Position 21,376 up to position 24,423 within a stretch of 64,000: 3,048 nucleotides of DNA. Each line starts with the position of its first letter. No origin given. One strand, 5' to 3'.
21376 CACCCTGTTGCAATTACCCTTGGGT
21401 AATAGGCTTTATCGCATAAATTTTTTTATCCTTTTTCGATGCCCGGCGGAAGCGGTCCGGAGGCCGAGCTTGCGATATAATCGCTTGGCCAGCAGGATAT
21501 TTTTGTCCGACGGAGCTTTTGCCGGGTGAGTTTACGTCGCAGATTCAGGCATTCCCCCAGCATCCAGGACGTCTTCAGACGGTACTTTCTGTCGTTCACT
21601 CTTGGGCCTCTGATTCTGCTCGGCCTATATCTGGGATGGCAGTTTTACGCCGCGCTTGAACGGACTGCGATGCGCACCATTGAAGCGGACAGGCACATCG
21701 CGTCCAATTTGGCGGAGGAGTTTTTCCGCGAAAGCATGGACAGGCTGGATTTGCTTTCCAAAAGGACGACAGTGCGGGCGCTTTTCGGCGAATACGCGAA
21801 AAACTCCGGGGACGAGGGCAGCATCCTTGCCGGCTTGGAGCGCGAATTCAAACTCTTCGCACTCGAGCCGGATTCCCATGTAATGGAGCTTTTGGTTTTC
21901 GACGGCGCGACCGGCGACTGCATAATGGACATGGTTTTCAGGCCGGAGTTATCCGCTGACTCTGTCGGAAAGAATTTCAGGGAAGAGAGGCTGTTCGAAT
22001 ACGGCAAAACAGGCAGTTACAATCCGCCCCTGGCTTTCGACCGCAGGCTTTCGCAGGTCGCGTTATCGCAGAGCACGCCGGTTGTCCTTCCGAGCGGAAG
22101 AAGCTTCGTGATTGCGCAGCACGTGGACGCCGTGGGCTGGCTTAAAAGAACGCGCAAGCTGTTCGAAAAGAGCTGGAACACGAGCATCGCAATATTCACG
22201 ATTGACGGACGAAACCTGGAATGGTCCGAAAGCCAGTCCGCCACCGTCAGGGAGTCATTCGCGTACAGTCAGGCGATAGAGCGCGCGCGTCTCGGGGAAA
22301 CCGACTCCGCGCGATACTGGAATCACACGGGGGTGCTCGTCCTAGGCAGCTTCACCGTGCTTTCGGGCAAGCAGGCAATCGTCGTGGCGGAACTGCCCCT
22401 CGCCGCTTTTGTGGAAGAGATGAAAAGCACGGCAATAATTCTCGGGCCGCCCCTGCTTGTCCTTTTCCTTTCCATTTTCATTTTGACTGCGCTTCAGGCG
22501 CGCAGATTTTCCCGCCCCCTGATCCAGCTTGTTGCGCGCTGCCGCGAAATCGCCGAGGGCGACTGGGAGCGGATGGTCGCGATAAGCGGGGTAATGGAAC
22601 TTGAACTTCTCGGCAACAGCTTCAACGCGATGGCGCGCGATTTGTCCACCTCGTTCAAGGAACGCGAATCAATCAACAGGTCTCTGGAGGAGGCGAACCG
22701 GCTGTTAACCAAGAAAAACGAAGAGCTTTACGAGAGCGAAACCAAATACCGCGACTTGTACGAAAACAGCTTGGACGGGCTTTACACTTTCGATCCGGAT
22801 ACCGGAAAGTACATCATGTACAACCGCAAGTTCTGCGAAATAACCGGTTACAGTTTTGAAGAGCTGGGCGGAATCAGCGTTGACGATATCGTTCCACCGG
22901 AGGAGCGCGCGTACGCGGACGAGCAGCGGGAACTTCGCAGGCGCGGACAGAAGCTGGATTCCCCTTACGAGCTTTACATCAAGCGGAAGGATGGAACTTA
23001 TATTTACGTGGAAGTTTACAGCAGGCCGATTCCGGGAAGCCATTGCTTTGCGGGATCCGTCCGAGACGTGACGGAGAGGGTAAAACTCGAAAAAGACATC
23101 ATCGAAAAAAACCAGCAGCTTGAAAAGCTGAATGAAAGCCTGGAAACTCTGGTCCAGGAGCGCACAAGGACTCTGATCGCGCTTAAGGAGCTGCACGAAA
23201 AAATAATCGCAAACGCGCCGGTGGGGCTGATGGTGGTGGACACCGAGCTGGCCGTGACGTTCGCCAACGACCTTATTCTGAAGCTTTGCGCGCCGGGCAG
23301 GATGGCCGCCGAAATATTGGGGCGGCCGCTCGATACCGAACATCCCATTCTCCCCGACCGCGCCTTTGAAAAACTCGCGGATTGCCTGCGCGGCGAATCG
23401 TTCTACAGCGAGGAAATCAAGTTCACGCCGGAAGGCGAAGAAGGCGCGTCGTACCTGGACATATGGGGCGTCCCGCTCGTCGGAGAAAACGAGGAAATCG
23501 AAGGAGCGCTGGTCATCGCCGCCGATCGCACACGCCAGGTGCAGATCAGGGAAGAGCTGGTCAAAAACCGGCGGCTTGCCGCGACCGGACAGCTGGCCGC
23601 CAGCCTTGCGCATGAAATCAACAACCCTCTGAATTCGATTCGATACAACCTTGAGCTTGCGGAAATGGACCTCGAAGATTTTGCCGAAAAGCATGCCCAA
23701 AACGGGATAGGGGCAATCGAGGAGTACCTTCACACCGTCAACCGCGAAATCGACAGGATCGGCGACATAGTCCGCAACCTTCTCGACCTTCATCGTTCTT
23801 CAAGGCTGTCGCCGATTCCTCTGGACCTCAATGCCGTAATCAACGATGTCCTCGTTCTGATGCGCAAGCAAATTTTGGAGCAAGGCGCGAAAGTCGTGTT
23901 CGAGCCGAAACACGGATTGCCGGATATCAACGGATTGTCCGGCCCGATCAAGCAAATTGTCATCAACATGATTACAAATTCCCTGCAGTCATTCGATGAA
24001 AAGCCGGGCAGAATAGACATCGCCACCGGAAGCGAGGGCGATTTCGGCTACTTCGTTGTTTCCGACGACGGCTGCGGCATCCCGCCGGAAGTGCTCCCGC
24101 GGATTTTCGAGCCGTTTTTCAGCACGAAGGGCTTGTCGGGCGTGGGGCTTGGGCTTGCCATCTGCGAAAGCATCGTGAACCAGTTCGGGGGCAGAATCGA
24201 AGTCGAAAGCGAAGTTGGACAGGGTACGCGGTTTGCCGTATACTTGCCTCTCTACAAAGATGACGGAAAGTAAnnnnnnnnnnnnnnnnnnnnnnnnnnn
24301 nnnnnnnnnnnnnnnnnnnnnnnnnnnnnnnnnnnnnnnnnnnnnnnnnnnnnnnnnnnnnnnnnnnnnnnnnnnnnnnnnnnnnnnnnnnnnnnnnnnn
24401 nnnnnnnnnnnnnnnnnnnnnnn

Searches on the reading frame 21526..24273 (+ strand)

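Call 54: search_protein_families(library=pfam, proteins=[window:21526-24273:+], max_evalue=0.001)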
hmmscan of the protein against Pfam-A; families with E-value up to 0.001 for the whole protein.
window:21526-24273:+ (915 aa): 9 families
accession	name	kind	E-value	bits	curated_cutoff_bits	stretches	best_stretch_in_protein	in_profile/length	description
PF02518.31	HATPase_c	-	1.6e-26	93.3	26.4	1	807-910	5-110/111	Histidine kinase-, DNA gyrase B-, and HSP90-like ATPase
PF13426.13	PAS_9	-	3.4e-14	53.4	27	1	421-517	5-103/103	PAS domain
PF00512.31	HisKA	-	1.1e-12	48.3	26.9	1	688-758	3-63/66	His Kinase A (phospho-acceptor) domain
PF13188.13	PAS_8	-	1.9e-12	47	21.8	1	407-466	2-57/65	PAS domain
PF08448.16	PAS_4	-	7.8e-12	45.8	23.1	2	413-519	2-109/110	PAS fold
PF00989.32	PAS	-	3.6e-10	40.3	22.6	1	407-502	2-96/113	PAS fold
PF08447.18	PAS_3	-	2e-09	38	25.6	1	430-502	2-75/89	PAS fold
PF00672.30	HAMP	-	3.8e-09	37.2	25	1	325-374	3-52/53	HAMP domain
PF12860.13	PAS_7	-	4.8e-05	23.9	27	0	417-522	6-114/115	PAS fold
